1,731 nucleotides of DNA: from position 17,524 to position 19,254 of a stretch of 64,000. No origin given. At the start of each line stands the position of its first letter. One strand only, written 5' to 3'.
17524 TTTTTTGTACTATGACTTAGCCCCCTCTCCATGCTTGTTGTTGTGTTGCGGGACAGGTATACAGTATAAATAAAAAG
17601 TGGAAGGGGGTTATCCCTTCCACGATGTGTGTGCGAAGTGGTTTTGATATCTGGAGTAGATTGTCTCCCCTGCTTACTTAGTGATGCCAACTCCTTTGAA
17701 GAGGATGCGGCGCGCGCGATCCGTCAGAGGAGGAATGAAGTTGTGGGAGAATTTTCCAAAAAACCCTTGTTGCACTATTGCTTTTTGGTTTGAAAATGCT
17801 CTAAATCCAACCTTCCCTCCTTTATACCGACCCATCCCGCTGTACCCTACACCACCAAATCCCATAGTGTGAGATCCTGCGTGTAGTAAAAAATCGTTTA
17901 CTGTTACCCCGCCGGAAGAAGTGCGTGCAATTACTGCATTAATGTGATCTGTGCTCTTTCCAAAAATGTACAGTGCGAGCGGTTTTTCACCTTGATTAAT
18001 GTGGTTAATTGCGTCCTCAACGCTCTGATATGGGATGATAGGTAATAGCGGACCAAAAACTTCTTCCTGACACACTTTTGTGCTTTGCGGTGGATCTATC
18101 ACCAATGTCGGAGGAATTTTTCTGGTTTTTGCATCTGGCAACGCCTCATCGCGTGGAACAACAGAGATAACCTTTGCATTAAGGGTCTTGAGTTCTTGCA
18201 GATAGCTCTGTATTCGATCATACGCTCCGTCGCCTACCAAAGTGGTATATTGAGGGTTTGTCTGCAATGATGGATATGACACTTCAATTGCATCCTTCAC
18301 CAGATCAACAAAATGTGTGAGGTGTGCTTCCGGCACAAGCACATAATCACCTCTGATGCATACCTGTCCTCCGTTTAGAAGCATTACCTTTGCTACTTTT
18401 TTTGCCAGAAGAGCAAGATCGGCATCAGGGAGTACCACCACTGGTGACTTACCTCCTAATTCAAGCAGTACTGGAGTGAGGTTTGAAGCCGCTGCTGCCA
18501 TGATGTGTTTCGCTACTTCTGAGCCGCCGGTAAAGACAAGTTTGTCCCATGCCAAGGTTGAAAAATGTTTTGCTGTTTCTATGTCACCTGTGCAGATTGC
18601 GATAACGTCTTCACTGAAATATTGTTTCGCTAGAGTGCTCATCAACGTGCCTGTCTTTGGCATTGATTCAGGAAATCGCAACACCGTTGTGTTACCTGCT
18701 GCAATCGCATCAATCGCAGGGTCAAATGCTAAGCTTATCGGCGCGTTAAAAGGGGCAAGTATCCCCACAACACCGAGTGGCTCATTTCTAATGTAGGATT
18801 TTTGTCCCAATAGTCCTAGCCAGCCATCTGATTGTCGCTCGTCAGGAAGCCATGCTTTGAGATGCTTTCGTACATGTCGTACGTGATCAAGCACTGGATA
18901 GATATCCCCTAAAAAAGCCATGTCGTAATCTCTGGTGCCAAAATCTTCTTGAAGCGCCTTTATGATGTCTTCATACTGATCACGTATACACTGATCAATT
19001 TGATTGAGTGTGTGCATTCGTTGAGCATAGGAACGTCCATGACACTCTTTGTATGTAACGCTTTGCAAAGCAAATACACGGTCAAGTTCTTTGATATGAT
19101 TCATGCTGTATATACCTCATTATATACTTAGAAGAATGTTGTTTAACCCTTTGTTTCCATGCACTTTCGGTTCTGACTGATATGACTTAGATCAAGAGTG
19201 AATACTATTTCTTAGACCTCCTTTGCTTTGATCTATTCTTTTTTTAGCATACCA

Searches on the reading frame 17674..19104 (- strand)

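Call 60: search_protein_families(library=ncbifam, proteins=[window:17674-19104:-], max_evalue=0.01)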
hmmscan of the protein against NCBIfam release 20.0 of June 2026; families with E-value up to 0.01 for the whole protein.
window:17674-19104:- (476 aa): 42 families (the best 25 are shown)
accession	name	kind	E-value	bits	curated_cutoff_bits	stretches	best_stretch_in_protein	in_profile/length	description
NF045701.1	BenzalDHMdlD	equivalog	6.2e-85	285.4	550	1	5-444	7-433/436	NAD(P)-dependent benzaldehyde dehydrogenase MdlD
NF006916.0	PRK09407.1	equivalog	3.3e-56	191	521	1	17-448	68-495/526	succinic semialdehyde dehydrogenase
NF010000.0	PRK13473.1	subfamily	1.3e-51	175.7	615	1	7-426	41-454/475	aminobutyraldehyde dehydrogenase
TIGR01804.1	BADH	equivalog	3.2e-47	161.1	668.6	1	101-439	125-465/467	betaine-aldehyde dehydrogenase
NF045736.1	PaDhStyDRhodo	equivalog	4.9e-46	157.3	800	1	67-443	102-475/479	phenylacetaldehyde dehydrogenase StyD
NF045735.1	PaDhStyDPseudo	equivalog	5e-45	154.1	850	1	102-444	139-480/483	phenylacetaldehyde dehydrogenase StyD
TIGR04284.1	aldehy_Rv0768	hypoth_equivalog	1.4e-44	152.9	775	1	27-445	60-478/480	aldehyde dehydrogenase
TIGR03216.1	OH_muco_semi_DH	equivalog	7.2e-44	150.2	693.25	1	24-443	56-477/481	2-hydroxymuconic semialdehyde dehydrogenase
NF009725.0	PRK13252.1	equivalog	9.3e-44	149.7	593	1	103-443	136-477/488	betaine-aldehyde dehydrogenase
TIGR02299.1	HpaE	equivalog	2.8e-43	148.2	638.35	1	103-444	129-475/488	5-carboxymethyl-2-hydroxymuconate semialdehyde dehydrogenase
NF040648.1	lactal_redase_Meth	equivalog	1e-41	143.5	650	1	104-444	124-461/463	lactaldehyde dehydrogenase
TIGR01780.1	SSADH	subfamily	1.6e-41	142.7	646.35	1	105-438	113-445/448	succinate-semialdehyde dehydrogenase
NF050026.1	AcaldDHExaC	equivalog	7.9e-39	133.6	900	1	24-439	72-487/503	acetaldehyde dehydrogenase ExaC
NF007497.0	PRK10090.1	equivalog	9.6e-37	126.9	500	1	28-425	67-467/480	aldehyde dehydrogenase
NF007352.0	PRK09847.1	equivalog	7.9e-36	123.6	850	1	104-429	152-476/495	aldehyde dehydrogenase PuuC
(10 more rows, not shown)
